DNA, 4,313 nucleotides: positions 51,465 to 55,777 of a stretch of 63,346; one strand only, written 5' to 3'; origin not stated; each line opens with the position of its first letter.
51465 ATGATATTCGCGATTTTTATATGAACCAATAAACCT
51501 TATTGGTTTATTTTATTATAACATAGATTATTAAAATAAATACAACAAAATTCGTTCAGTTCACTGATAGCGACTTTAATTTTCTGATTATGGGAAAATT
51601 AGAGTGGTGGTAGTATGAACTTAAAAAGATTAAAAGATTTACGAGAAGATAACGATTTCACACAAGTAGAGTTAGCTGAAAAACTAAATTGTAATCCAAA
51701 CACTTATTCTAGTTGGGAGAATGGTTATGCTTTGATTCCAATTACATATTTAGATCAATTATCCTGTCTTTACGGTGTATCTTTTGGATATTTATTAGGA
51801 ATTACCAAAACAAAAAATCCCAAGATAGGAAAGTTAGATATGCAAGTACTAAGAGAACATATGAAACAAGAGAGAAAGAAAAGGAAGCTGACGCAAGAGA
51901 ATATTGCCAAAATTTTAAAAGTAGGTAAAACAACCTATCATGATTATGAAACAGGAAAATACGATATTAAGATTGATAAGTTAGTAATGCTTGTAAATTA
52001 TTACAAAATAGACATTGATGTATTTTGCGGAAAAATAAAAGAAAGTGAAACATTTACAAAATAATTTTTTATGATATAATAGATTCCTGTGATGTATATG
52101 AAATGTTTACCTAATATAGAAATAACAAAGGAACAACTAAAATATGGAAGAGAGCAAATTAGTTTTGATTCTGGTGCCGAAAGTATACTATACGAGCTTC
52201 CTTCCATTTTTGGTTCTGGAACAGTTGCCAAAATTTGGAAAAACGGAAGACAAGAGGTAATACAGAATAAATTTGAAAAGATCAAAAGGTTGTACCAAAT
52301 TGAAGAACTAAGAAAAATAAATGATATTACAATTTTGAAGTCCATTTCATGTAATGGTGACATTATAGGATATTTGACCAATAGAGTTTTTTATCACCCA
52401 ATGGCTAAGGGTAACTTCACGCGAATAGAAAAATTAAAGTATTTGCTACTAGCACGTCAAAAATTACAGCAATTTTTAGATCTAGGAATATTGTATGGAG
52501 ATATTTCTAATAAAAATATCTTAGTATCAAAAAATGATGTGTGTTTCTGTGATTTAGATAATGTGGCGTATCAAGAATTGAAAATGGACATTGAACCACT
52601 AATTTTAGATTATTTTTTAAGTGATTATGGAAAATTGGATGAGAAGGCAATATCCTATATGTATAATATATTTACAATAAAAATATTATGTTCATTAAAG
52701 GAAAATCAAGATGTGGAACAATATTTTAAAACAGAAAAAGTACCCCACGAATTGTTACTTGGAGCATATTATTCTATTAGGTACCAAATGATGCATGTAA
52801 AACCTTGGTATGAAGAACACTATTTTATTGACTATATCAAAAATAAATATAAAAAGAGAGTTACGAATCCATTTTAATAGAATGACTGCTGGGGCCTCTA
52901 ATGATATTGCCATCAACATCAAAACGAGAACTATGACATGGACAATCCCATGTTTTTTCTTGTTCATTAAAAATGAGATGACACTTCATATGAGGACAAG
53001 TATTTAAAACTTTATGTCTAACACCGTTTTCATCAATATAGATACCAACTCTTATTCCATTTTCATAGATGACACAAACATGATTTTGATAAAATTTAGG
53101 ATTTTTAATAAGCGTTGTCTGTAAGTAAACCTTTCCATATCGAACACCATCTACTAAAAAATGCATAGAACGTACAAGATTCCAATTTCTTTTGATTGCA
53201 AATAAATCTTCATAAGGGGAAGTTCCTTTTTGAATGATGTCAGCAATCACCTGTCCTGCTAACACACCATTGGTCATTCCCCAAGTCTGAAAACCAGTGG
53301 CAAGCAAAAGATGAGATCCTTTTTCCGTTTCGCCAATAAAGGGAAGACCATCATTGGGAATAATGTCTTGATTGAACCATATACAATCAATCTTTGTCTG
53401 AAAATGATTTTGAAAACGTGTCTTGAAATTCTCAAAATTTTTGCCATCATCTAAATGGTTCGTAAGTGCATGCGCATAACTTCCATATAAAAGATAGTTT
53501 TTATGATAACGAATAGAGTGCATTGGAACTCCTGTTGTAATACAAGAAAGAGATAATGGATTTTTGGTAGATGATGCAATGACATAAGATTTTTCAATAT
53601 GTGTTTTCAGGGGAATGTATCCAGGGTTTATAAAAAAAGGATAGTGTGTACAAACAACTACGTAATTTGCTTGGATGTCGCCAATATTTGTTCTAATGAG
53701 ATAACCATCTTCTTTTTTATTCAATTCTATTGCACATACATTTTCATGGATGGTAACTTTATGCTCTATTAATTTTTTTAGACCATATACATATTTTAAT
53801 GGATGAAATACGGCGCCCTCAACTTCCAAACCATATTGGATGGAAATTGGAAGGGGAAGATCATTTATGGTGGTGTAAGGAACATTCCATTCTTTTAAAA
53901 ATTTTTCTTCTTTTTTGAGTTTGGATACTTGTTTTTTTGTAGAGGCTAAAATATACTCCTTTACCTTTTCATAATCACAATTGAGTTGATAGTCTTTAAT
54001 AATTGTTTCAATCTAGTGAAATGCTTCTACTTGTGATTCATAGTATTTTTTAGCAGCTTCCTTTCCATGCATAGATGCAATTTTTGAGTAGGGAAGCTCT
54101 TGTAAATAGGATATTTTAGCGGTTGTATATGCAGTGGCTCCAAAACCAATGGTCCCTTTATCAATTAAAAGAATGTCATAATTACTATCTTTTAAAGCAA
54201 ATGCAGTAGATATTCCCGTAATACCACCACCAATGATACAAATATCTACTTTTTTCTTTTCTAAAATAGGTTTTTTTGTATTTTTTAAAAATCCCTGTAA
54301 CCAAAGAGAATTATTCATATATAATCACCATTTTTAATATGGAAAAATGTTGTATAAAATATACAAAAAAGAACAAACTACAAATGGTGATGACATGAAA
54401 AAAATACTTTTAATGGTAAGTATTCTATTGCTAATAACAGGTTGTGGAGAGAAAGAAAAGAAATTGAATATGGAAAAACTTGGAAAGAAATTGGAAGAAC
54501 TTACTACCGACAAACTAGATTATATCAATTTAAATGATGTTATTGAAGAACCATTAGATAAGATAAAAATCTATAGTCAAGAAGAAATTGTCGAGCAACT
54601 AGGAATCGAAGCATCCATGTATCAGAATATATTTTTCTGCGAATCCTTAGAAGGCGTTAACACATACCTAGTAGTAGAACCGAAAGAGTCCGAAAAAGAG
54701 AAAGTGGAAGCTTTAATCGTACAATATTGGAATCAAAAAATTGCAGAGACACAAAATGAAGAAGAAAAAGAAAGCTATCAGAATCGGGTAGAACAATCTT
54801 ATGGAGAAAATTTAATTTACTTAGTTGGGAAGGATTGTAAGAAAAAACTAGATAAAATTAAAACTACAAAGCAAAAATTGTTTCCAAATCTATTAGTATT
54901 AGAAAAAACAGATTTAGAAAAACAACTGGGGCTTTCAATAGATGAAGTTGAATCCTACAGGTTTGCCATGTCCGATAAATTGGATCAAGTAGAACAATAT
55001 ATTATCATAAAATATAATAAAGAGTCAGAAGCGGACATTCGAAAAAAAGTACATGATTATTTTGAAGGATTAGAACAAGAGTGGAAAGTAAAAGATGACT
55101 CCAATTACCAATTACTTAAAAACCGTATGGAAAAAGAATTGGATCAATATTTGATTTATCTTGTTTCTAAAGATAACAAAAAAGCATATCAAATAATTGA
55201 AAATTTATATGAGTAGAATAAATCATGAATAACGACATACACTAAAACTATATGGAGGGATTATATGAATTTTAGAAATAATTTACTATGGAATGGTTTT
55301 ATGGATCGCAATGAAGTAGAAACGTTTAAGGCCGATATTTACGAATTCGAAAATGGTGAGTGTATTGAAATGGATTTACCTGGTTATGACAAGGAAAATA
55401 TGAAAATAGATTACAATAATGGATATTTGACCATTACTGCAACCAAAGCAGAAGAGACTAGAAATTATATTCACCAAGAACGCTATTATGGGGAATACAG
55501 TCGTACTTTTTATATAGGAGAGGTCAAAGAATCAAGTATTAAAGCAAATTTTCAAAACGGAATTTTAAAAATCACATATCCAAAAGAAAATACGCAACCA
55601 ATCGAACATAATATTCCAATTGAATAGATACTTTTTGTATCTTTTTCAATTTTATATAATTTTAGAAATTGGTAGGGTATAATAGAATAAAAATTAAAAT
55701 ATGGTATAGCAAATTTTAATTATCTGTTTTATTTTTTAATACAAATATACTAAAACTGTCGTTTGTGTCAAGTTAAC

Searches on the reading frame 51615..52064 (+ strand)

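Call 40: search_protein_families(library=pfam, proteins=[window:51615-52064:+], max_evalue=0.001)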
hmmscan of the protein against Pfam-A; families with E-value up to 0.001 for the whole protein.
window:51615-52064:+ (149 aa): 6 families
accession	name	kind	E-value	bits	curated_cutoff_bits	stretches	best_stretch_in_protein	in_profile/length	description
PF01381.28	HTH_3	-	5.3e-26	90.8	23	2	6-60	1-55/55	Helix-turn-helix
PF12844.13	HTH_19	-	3.5e-18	65.7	30.2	2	84-134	5-55/64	Helix-turn-helix domain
PF13560.12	HTH_31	-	7.3e-16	58.7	27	2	5-56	5-57/64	Helix-turn-helix domain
PF13443.12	HTH_26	-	1.1e-05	26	22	0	5-63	1-60/63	Cro/C1-type HTH DNA-binding domain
PF15731.11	MqsA_antitoxin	-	2.9e-05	24.6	30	0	81-120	72-111/131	Antitoxin component of bacterial toxin-antitoxin system, MqsA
PF13744.12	HTH_37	-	4.9e-05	23.5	27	0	84-130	24-71/80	Helix-turn-helix domain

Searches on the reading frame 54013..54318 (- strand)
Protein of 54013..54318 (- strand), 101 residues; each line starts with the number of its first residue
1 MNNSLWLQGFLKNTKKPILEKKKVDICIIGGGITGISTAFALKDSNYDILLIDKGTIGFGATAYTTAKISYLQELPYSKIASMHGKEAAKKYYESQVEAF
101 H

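Call 40: search_protein_families(library=pfam, proteins=[window:54013-54318:-], max_evalue=0.001)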
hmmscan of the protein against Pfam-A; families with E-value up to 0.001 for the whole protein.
window:54013-54318:- (101 aa): 5 families
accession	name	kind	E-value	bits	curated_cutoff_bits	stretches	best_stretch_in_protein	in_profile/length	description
PF01266.30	DAO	-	3.3e-12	47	27.9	1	25-83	1-63/353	FAD dependent oxidoreductase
PF13450.12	NAD_binding_8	-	3.1e-07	31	21.9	1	28-67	1-39/68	NAD(P)-binding Rossmann-like domain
PF07992.20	Pyr_redox_2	-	2.1e-05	24.6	26.1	1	25-76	2-54/291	Pyridine nucleotide-disulphide oxidoreductase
PF13738.12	Pyr_redox_3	-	0.0003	20.6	30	1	28-65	2-40/305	Pyridine nucleotide-disulphide oxidoreductase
PF13454.12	NAD_binding_9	-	0.00054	20.4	21.8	1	28-85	2-63/155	FAD-NAD(P)-binding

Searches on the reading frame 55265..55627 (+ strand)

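Call 40: search_protein_families(library=pfam, proteins=[window:55265-55627:+], max_evalue=0.001)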
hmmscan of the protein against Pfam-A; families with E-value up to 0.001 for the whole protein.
window:55265-55627:+ (120 aa): 1 family
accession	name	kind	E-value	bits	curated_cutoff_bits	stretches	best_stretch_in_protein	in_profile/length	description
PF00011.27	HSP20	-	4.7e-18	65.6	20.8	1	29-119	6-101/102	Hsp20/alpha crystallin family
